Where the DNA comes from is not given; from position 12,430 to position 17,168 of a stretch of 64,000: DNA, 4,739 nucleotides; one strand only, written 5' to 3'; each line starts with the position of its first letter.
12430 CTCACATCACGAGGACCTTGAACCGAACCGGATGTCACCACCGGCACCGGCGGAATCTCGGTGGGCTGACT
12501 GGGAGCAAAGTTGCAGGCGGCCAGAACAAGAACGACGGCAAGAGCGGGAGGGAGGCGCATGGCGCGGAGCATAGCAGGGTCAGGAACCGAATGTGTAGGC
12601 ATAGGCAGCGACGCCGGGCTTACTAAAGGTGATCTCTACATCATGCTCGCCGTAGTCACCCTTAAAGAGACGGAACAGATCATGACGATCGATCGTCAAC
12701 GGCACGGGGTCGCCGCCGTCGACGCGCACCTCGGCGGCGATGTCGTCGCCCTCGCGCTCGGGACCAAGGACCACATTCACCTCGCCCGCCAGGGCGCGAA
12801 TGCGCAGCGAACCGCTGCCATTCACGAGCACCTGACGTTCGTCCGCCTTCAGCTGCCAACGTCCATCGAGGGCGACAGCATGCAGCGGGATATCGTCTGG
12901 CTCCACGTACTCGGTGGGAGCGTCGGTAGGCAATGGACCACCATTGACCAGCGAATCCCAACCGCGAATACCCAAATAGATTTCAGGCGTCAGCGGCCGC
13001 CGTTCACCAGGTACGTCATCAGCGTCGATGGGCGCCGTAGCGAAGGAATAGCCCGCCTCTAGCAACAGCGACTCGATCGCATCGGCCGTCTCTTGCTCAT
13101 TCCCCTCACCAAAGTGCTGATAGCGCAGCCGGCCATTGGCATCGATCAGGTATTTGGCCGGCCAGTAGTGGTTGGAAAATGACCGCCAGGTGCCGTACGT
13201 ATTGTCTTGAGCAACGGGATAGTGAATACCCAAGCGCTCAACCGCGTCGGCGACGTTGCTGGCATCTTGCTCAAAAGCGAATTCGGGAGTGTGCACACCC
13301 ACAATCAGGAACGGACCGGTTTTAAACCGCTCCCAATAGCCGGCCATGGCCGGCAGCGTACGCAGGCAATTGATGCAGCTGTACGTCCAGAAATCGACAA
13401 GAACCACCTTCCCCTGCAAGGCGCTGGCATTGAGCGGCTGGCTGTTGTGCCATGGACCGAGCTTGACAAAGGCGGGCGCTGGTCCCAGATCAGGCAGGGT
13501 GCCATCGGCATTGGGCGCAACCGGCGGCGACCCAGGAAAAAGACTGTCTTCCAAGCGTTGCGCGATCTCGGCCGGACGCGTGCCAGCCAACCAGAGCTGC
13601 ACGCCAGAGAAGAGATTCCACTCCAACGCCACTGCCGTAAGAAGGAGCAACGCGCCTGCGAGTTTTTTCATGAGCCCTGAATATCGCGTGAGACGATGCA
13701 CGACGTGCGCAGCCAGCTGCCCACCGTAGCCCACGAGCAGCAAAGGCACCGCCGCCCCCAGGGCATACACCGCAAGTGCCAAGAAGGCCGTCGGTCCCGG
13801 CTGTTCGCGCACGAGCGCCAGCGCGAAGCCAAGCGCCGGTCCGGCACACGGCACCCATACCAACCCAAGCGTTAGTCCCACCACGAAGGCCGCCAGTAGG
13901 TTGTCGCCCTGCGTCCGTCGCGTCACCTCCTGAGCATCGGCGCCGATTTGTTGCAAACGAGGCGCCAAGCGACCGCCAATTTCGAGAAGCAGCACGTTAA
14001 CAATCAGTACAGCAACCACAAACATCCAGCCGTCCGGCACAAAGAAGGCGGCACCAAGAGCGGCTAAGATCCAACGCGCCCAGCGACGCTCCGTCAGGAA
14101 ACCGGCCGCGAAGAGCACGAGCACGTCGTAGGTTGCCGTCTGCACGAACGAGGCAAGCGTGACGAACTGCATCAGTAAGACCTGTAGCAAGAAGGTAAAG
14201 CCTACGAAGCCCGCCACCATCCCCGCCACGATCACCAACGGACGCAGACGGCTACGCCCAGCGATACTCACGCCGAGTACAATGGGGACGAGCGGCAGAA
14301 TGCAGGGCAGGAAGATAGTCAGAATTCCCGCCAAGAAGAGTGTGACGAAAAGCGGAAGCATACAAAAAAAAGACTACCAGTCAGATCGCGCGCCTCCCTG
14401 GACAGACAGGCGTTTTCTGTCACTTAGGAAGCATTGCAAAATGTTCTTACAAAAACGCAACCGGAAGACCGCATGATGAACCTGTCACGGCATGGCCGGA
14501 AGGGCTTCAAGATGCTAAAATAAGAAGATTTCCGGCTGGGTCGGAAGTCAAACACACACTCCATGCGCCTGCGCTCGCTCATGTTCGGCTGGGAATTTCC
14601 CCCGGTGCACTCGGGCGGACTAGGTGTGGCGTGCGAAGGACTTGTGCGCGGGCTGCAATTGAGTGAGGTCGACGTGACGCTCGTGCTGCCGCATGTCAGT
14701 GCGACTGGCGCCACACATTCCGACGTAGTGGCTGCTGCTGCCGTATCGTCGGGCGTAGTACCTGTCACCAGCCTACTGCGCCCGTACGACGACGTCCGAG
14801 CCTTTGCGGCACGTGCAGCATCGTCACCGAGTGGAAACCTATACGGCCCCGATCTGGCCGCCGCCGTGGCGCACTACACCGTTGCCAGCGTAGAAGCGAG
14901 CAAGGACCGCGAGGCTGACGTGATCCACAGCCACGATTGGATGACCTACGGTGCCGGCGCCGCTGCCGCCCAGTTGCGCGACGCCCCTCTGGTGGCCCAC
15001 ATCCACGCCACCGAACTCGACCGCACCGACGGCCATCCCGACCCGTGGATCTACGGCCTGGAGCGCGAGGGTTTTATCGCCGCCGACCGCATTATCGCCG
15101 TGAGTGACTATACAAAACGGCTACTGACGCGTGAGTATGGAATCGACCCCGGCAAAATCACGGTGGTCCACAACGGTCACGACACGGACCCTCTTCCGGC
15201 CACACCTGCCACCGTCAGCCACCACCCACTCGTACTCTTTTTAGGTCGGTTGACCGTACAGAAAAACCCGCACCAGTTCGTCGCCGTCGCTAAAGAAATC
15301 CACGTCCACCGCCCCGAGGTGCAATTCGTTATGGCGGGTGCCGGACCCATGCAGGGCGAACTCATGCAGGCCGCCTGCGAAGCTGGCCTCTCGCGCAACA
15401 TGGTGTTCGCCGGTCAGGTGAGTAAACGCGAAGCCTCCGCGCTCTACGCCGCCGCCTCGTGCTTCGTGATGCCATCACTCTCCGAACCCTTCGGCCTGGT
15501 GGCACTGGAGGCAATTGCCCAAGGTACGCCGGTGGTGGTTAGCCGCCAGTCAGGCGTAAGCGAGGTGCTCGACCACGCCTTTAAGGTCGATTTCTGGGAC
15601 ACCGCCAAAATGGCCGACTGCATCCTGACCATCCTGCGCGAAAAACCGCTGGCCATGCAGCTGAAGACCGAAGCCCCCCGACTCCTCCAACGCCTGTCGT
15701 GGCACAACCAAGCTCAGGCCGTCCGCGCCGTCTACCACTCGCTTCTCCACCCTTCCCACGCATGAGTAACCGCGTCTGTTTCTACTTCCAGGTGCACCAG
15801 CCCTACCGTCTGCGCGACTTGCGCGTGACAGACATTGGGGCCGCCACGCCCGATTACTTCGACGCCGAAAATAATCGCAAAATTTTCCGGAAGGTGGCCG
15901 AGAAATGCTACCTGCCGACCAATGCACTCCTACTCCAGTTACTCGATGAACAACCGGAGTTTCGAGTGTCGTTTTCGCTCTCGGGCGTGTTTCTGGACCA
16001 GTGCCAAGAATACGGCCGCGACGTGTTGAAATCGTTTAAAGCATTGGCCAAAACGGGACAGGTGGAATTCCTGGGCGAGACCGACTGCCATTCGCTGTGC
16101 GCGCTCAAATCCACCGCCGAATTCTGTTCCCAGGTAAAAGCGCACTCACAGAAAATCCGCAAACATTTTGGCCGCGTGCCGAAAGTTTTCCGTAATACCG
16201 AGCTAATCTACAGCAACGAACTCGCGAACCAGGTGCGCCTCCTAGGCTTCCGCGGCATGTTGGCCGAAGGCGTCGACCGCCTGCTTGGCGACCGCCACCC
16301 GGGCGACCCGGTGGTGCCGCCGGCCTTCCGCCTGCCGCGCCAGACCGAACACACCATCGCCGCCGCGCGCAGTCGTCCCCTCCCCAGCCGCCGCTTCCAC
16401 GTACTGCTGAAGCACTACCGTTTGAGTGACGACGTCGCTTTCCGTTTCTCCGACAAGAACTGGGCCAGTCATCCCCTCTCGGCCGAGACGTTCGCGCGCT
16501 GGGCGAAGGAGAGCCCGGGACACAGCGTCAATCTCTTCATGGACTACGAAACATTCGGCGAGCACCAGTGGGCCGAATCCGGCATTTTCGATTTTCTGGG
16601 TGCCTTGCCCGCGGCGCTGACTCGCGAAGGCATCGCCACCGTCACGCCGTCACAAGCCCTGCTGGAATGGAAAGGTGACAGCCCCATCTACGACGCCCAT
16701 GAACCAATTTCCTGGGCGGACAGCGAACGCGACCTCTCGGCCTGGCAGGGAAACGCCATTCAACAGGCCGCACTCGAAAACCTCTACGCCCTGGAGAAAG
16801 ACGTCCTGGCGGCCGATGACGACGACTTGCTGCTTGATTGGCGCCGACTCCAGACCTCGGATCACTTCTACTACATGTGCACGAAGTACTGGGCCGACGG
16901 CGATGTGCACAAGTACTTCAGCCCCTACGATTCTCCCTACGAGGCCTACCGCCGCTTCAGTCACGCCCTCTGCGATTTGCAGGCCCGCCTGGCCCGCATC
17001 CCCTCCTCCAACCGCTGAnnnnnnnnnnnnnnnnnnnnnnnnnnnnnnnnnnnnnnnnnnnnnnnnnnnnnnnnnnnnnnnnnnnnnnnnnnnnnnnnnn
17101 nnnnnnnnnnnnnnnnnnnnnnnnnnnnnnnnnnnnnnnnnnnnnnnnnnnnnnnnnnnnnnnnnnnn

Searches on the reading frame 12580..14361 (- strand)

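Call 88: search_protein_families(library=pfam, proteins=[window:12580-14361:-], max_evalue=0.00001)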
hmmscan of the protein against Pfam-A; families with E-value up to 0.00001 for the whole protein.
window:12580-14361:- (593 aa): 5 families
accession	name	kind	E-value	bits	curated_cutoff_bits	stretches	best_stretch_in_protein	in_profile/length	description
PF17991.7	Thioredoxin_10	-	2.1e-20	74.2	27.1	1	458-592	1-142/142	Thioredoxin like C-terminal domain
PF02683.22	DsbD_TM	-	7e-09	35.7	27.1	1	111-246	80-214/219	Cytochrome C biogenesis protein transmembrane domain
PF00578.27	AhpC-TSA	-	1.3e-08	35.3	26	1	306-414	14-123/124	AhpC/TSA family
PF08534.16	Redoxin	-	2.7e-08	34.2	26.6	1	295-426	6-142/148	Redoxin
PF13905.12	Thioredoxin_8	-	1.1e-06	29.3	27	1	317-411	1-93/94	Thioredoxin-like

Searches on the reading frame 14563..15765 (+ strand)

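Call 88: search_protein_families(library=pfam, proteins=[window:14563-15765:+], max_evalue=0.00001)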
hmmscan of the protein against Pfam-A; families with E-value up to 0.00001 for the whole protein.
window:14563-15765:+ (400 aa): 7 families
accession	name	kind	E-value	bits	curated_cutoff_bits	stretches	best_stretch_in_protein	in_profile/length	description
PF00534.26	Glycos_transf_1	-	1.4e-30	106.6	26.4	1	221-371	15-169/172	Glycosyl transferases group 1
PF13692.12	Glyco_trans_1_4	-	8.2e-28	97.9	27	1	222-359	2-141/142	Glycosyl transferases group 1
PF13439.12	Glyco_transf_4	-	6.9e-24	85.2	28.5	1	18-209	2-169/170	Glycosyltransferase Family 4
PF13579.12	Glyco_trans_4_4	-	6.8e-22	78.9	29.7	1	18-205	1-158/158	Glycosyl transferase 4-like domain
PF20706.3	GT4-conflict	-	5.9e-21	75.3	26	1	116-343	80-327/385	Family 4 Glycosyltransferase in conflict systems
PF08323.17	Glyco_transf_5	-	1.5e-16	61.3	22.7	1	6-193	3-230/239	Starch synthase catalytic domain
PF00982.27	Glyco_transf_20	-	6e-06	25.7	32.5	1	283-359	357-438/473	Glycosyltransferase family 20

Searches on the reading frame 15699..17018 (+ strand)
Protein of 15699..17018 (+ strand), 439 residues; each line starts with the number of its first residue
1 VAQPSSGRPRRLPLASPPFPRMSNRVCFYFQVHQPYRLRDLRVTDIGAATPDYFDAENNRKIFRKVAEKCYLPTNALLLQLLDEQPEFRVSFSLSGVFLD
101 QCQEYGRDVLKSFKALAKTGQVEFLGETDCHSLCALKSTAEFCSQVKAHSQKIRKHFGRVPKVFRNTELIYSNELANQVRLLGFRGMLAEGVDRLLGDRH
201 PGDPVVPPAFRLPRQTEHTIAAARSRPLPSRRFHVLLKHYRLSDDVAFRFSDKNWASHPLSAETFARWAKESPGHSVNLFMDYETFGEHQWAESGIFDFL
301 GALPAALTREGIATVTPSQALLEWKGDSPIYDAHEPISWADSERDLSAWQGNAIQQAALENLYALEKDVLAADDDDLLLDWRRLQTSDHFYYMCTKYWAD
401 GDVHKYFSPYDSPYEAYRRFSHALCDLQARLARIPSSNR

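Call 88: search_protein_families(library=pfam, proteins=[window:15699-17018:+], max_evalue=0.00001)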
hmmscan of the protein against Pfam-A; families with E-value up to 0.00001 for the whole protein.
window:15699-17018:+ (439 aa): 1 family
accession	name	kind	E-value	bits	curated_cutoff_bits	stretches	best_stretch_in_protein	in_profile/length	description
PF03065.20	Glyco_hydro_57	-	1.4e-64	218.7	21.2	1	28-321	2-279/291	Glycosyl hydrolase family 57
